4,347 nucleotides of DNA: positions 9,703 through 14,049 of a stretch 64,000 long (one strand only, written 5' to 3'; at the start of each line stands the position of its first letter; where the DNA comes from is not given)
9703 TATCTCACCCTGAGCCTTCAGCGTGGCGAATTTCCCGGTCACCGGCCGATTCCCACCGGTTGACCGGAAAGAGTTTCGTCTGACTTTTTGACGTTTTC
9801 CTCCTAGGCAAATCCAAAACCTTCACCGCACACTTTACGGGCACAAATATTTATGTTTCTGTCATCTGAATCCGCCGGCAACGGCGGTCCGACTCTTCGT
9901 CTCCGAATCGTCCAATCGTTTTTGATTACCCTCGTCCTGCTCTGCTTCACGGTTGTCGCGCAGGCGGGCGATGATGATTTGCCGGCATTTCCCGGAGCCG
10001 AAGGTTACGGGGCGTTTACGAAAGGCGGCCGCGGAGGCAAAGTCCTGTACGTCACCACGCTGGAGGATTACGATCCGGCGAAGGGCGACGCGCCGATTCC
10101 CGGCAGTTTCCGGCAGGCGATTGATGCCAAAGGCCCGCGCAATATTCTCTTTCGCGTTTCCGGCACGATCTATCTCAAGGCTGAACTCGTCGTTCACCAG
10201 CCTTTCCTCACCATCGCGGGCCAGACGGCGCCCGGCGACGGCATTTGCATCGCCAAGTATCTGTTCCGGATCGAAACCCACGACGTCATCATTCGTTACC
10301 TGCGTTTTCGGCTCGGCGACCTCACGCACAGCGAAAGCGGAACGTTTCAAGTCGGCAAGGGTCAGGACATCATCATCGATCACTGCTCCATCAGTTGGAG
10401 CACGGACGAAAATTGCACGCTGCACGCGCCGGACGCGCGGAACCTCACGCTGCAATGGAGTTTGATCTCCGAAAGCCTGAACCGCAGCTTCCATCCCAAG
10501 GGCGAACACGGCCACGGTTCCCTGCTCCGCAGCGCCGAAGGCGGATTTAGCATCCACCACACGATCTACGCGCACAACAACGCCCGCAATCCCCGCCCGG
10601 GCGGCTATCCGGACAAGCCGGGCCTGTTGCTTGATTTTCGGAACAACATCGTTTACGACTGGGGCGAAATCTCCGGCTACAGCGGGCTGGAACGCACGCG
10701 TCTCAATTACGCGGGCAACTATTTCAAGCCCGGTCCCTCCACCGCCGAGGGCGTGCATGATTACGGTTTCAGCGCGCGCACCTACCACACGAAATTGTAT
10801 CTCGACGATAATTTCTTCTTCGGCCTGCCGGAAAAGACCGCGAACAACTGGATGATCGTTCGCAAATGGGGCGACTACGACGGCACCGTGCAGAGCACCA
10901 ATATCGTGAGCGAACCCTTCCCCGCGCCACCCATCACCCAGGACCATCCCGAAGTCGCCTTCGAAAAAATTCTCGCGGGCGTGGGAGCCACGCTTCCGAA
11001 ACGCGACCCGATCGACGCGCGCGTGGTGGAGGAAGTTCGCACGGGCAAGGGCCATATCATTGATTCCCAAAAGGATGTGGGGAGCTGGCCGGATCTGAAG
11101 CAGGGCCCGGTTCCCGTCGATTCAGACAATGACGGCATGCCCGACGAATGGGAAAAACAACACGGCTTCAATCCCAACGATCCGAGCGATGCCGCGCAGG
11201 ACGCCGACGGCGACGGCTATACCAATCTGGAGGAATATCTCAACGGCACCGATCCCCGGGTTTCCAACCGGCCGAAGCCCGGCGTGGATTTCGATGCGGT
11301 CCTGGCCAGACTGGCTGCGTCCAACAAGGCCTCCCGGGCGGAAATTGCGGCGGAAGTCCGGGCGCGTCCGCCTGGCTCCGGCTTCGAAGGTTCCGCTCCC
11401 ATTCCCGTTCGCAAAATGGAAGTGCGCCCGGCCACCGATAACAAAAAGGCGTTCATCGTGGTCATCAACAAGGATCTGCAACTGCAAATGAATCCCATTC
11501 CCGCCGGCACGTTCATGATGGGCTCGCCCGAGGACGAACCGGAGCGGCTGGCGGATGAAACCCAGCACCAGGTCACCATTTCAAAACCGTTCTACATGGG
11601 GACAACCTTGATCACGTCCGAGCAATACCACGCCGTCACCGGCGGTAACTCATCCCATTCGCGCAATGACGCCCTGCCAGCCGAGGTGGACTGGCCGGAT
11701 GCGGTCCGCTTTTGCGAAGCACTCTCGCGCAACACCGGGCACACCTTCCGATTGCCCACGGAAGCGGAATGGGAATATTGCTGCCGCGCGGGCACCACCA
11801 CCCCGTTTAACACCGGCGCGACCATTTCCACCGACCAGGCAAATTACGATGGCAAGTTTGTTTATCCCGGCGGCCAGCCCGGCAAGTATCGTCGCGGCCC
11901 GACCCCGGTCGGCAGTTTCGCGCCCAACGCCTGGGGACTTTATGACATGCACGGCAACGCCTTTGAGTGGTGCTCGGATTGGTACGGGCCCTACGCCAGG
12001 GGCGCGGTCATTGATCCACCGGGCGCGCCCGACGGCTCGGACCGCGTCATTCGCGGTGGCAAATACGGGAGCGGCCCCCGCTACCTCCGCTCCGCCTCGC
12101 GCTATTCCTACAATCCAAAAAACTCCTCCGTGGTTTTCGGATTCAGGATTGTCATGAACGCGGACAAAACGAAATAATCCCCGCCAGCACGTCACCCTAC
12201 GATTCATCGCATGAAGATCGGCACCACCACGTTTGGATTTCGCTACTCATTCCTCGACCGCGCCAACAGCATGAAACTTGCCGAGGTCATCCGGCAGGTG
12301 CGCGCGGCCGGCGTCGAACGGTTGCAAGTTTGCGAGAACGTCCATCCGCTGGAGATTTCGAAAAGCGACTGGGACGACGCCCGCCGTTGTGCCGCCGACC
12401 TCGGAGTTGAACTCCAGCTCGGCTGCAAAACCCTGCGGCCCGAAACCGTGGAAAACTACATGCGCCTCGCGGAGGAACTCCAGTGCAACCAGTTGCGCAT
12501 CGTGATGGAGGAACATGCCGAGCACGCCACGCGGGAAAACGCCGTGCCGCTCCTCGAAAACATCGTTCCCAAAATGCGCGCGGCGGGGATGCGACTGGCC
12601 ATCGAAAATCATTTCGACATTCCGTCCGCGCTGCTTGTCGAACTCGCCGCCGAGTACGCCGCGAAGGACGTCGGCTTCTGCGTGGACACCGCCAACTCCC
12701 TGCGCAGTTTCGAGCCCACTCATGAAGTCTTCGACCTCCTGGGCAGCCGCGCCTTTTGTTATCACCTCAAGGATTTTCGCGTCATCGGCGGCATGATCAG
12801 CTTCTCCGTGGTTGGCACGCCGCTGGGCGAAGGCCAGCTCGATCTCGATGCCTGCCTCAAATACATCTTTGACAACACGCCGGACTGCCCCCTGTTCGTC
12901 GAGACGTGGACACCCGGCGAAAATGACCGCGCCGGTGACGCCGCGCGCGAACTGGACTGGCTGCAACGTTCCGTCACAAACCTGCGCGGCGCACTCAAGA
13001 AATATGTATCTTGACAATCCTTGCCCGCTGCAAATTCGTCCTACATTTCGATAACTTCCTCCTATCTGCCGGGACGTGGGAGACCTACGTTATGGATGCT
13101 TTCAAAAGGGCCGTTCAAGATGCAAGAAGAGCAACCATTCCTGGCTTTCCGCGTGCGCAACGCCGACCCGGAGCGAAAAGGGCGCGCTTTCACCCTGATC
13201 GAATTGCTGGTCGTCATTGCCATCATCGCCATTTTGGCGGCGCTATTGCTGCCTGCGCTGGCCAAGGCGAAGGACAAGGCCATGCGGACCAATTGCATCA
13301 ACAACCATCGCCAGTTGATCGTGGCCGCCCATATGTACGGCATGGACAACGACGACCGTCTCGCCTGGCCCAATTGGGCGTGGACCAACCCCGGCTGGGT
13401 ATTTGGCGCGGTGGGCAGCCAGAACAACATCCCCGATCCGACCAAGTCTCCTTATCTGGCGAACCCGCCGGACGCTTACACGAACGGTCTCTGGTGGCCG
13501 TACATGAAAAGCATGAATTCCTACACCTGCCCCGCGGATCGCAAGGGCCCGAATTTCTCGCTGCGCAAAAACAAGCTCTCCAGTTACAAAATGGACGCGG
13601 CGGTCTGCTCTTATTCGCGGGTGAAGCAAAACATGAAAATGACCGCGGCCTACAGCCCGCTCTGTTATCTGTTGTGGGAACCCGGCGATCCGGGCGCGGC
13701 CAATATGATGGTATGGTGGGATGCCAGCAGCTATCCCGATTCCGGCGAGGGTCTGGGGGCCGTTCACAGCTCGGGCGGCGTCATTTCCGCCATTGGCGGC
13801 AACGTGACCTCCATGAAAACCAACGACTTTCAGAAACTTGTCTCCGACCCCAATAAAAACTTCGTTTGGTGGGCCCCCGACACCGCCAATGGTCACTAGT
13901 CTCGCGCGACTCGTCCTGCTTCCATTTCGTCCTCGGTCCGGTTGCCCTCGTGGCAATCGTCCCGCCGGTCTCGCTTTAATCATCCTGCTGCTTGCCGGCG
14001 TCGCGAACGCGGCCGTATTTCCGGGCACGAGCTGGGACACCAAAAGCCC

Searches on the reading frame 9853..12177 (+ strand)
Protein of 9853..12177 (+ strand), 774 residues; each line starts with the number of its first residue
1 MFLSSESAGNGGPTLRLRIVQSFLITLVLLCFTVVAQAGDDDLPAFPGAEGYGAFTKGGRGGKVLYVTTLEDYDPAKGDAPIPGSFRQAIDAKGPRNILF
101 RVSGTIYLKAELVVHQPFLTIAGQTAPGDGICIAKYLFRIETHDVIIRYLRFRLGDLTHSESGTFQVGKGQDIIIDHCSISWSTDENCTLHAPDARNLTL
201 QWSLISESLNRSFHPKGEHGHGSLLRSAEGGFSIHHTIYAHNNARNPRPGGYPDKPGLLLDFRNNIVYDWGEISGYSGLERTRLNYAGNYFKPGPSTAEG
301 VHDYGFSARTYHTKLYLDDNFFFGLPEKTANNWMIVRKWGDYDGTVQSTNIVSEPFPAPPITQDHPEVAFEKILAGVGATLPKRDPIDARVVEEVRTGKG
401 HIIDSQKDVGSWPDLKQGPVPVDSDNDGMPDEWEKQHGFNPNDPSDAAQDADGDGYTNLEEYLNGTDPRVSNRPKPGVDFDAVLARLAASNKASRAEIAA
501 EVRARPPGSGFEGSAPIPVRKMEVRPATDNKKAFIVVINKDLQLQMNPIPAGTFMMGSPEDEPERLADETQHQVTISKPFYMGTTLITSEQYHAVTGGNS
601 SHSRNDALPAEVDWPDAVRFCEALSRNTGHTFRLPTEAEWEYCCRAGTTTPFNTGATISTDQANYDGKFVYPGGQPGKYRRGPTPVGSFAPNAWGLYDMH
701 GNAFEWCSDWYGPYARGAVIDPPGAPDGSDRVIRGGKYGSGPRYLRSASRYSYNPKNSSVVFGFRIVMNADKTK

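Call 24: search_protein_families(library=pfam, proteins=[window:9853-12177:+], max_evalue=0.001)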
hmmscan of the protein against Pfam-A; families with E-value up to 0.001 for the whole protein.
window:9853-12177:+ (774 aa): 2 families
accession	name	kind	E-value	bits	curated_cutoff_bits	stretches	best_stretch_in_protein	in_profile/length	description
PF03781.23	FGE-sulfatase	-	1.3e-41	143.4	23.3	1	546-767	5-254/255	Sulfatase-modifying factor enzyme 1-like domain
PF18884.5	TSP3_bac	-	2.1e-09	37.5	25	1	423-444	1-22/22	Bacterial TSP3 repeat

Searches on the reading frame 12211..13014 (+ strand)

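Call 24: search_protein_families(library=pfam, proteins=[window:12211-13014:+], max_evalue=0.001)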
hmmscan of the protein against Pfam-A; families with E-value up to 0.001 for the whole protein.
window:12211-13014:+ (267 aa): 1 family
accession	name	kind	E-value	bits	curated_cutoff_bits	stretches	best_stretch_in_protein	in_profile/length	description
PF01261.30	AP_endonuc_2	-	1.5e-15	58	31.1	1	30-253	4-248/249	Xylose isomerase-like TIM barrel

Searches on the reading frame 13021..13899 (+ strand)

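Call 24: search_protein_families(library=pfam, proteins=[window:13021-13899:+], max_evalue=0.001)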
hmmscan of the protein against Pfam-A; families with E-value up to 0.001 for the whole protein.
window:13021-13899:+ (292 aa): 1 family
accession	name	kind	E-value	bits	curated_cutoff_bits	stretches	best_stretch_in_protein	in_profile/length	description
PF07963.17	N_methyl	-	1.7e-07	30.9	21.2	1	53-77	3-27/27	Prokaryotic N-terminal methylation motif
